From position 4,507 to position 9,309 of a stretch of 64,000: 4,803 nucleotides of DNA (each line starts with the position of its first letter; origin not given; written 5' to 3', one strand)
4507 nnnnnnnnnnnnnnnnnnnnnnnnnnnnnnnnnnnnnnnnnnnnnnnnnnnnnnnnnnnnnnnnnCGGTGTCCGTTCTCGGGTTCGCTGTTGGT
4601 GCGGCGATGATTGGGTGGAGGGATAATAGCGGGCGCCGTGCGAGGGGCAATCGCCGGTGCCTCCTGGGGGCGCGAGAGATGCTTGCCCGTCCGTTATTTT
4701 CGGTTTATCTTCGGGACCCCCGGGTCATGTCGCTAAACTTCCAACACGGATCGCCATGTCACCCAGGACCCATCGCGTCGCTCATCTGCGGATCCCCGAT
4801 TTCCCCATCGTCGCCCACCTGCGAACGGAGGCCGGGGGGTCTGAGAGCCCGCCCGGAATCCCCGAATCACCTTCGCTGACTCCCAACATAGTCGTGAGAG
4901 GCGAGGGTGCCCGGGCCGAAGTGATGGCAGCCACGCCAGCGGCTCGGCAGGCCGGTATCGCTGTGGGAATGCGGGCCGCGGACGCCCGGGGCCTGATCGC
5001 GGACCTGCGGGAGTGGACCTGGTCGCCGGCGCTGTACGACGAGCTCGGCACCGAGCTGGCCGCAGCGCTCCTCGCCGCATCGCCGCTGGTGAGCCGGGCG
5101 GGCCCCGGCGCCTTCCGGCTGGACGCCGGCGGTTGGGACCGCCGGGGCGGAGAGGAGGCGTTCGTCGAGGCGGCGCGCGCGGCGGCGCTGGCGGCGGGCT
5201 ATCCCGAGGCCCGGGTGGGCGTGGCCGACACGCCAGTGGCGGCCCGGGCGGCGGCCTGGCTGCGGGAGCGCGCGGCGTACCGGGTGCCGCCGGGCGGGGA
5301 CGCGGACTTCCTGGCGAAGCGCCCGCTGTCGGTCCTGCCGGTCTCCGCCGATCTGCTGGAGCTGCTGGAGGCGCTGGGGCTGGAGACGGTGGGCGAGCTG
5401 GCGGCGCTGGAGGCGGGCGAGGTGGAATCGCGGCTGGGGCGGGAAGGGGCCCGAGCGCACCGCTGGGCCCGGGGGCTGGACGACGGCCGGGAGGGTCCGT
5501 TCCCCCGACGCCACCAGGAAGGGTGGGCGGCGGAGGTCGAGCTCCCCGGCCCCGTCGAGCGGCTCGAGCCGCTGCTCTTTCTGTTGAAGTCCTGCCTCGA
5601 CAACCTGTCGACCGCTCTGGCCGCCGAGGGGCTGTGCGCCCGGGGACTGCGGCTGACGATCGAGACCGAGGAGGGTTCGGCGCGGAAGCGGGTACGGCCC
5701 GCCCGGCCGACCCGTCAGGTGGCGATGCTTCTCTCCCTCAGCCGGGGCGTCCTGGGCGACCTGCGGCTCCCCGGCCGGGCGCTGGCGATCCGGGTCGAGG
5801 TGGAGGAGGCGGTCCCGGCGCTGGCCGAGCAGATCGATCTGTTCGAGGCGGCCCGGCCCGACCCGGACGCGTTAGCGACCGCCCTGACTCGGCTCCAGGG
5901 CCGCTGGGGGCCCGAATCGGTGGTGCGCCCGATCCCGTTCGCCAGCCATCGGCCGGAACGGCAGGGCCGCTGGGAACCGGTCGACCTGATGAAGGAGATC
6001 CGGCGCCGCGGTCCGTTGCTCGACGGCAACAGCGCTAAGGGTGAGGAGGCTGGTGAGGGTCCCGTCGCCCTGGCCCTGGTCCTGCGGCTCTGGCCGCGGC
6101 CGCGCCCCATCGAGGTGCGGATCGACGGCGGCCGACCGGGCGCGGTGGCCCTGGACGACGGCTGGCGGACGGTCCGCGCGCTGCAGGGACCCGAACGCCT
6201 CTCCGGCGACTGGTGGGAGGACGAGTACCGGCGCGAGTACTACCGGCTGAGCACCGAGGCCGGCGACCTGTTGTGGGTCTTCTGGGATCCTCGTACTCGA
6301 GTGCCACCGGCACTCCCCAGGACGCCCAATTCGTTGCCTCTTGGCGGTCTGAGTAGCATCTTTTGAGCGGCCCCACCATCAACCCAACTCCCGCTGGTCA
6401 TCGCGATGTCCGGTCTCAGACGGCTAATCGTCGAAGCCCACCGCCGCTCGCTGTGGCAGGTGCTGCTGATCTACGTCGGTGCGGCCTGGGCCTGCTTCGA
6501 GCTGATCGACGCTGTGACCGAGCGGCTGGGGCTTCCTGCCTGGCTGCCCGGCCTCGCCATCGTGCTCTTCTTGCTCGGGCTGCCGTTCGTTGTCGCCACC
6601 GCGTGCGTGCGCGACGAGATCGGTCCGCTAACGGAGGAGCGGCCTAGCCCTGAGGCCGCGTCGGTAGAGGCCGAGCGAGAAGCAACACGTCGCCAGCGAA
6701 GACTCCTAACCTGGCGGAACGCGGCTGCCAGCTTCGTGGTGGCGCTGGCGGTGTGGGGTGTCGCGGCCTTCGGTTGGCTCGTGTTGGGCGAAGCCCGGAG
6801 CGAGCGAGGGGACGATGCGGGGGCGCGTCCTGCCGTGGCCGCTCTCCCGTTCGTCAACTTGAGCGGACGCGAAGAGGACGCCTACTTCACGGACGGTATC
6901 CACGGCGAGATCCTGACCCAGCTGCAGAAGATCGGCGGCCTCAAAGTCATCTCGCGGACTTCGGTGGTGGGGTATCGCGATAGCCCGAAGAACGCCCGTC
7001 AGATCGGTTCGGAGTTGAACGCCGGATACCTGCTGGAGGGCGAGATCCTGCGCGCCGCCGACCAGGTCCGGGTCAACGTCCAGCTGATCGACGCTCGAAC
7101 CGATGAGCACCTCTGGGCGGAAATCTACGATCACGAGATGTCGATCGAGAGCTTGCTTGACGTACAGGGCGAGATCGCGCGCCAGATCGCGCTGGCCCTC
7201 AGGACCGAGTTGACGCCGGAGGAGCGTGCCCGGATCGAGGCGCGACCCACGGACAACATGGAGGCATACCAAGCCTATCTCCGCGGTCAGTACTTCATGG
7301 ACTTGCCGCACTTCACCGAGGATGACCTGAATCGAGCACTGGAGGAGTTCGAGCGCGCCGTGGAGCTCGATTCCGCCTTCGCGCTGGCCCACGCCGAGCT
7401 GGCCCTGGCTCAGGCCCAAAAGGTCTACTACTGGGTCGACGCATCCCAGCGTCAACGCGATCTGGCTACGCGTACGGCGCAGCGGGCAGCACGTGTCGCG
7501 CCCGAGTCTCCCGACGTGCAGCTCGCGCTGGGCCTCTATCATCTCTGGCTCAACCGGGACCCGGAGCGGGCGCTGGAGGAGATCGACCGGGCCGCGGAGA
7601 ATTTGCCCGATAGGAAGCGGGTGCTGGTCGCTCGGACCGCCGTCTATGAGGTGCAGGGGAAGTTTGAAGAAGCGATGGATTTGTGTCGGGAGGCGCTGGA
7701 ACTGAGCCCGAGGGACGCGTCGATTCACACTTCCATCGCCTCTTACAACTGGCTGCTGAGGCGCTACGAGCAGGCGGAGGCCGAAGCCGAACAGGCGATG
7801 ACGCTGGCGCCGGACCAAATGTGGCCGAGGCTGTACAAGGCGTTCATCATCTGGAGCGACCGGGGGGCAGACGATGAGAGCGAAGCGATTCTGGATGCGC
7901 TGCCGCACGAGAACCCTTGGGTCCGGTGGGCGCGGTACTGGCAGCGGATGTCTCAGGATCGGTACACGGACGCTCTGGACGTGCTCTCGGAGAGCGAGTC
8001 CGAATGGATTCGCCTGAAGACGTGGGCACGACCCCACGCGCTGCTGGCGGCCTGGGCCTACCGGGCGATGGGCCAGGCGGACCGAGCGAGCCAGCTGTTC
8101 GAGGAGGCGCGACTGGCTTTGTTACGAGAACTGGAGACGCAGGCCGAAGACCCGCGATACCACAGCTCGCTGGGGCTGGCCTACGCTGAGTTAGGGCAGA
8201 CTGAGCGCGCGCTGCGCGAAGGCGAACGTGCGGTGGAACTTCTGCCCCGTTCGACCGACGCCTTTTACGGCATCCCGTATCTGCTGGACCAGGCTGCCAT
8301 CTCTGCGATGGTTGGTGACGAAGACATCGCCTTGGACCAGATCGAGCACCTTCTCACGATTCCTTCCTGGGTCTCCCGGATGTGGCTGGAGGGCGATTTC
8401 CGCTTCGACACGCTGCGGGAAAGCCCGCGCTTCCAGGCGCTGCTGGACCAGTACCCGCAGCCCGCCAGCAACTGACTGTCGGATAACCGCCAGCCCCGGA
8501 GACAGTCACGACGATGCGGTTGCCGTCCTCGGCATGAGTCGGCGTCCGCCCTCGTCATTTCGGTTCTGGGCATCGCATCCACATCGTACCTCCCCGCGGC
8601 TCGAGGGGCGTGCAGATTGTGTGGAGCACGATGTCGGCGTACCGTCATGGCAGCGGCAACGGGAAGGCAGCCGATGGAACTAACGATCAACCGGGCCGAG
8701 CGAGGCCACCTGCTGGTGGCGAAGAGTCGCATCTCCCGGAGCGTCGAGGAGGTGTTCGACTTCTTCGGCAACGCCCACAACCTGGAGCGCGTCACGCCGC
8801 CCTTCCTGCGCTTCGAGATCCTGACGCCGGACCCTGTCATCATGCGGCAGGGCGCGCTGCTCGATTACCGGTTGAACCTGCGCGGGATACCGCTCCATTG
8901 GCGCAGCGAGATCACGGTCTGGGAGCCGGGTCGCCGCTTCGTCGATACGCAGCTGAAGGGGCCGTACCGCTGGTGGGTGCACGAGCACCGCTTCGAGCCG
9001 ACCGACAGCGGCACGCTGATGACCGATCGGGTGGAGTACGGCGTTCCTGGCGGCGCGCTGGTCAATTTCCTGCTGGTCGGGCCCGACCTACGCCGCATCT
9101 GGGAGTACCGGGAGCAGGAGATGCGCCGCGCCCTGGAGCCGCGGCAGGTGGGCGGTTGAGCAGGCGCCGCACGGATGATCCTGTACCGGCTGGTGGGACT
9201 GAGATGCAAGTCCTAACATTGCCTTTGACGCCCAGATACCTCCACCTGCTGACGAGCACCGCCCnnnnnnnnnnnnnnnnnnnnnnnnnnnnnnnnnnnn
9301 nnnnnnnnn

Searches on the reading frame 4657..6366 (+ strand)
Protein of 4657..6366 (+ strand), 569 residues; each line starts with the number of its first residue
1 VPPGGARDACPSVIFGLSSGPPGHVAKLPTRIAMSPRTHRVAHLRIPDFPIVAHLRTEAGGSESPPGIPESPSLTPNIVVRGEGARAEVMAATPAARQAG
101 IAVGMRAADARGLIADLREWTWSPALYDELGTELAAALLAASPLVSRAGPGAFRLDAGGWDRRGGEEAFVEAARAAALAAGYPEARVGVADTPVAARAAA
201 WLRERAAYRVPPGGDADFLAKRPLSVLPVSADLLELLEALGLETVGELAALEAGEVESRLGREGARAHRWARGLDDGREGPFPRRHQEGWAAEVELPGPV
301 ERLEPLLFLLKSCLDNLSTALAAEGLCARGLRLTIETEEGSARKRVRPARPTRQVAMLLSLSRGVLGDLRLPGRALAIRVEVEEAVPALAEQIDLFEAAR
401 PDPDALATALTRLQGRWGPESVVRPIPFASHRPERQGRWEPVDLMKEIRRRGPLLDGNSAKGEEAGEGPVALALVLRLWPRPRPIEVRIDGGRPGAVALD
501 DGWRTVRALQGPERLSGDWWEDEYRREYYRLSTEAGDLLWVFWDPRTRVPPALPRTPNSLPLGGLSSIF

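Call 76: search_protein_families(library=pfam, proteins=[window:4657-6366:+], max_evalue=0.00001)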
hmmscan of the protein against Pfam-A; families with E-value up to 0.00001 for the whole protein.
window:4657-6366:+ (569 aa): 1 family
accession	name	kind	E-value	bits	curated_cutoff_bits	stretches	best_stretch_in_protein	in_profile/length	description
PF00817.25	IMS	-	2.1e-10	41.2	23.2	1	78-199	23-146/148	impB/mucB/samB family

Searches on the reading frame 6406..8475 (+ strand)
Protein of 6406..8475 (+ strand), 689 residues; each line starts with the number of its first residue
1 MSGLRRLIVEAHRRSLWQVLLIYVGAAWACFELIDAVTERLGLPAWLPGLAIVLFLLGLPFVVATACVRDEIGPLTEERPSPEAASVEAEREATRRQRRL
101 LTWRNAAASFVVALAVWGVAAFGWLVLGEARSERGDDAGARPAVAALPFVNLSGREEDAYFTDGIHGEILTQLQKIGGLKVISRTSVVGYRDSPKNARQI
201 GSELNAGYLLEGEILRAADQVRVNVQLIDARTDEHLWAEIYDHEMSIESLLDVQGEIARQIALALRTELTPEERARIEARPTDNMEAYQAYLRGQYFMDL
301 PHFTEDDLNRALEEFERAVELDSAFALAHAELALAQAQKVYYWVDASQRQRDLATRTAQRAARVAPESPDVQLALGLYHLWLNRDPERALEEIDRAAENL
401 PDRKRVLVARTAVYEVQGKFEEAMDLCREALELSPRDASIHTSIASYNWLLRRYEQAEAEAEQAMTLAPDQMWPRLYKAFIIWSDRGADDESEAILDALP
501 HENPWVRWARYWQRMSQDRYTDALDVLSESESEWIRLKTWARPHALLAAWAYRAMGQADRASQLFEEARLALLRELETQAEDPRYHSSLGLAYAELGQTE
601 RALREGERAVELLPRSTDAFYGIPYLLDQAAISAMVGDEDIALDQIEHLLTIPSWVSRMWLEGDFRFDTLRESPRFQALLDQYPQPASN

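Call 76: search_protein_families(library=pfam, proteins=[window:6406-8475:+], max_evalue=0.00001)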
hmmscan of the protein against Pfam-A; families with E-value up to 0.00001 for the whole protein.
window:6406-8475:+ (689 aa): 9 families
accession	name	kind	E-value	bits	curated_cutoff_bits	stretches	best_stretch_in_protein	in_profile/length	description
PF13414.12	TPR_11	-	3.4e-16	59.1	26.8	0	307-339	9-41/42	TPR repeat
PF07719.23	TPR_2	-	5.4e-16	57.8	27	0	583-615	1-33/34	Tetratricopeptide repeat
PF00515.34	TPR_1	-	1.2e-12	47.5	27.8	0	413-437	10-34/34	Tetratricopeptide repeat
PF13181.12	TPR_8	-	3.2e-12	46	25.7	0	439-470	2-33/34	Tetratricopeptide repeat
PF13428.12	TPR_14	-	2.4e-11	43.6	23.5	0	406-441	3-38/44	Tetratricopeptide repeat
PF14559.12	TPR_19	-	2.8e-09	37.6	25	0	452-504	5-56/68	Tetratricopeptide repeat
PF13432.12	TPR_16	-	2.5e-08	34.6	32.7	0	348-402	10-63/65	Tetratricopeptide repeat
PF13431.12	TPR_17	-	2.3e-07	31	24.4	0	575-603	5-33/34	Tetratricopeptide repeat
PF13424.12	TPR_12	-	4.4e-06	27.2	30.1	0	551-613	12-75/77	Tetratricopeptide repeat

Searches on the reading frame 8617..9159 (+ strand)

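Call 76: search_protein_families(library=pfam, proteins=[window:8617-9159:+], max_evalue=0.00001)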
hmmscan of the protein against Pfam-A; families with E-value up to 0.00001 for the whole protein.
window:8617-9159:+ (180 aa): 2 families
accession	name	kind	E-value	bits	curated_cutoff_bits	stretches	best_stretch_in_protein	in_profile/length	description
PF03364.25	Polyketide_cyc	-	2.6e-08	34.6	23.4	1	39-151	1-108/126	Polyketide cyclase / dehydrase and lipid transport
PF10604.15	Polyketide_cyc2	-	6.3e-07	30.2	27.4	1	36-151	7-117/142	Polyketide cyclase / dehydrase and lipid transport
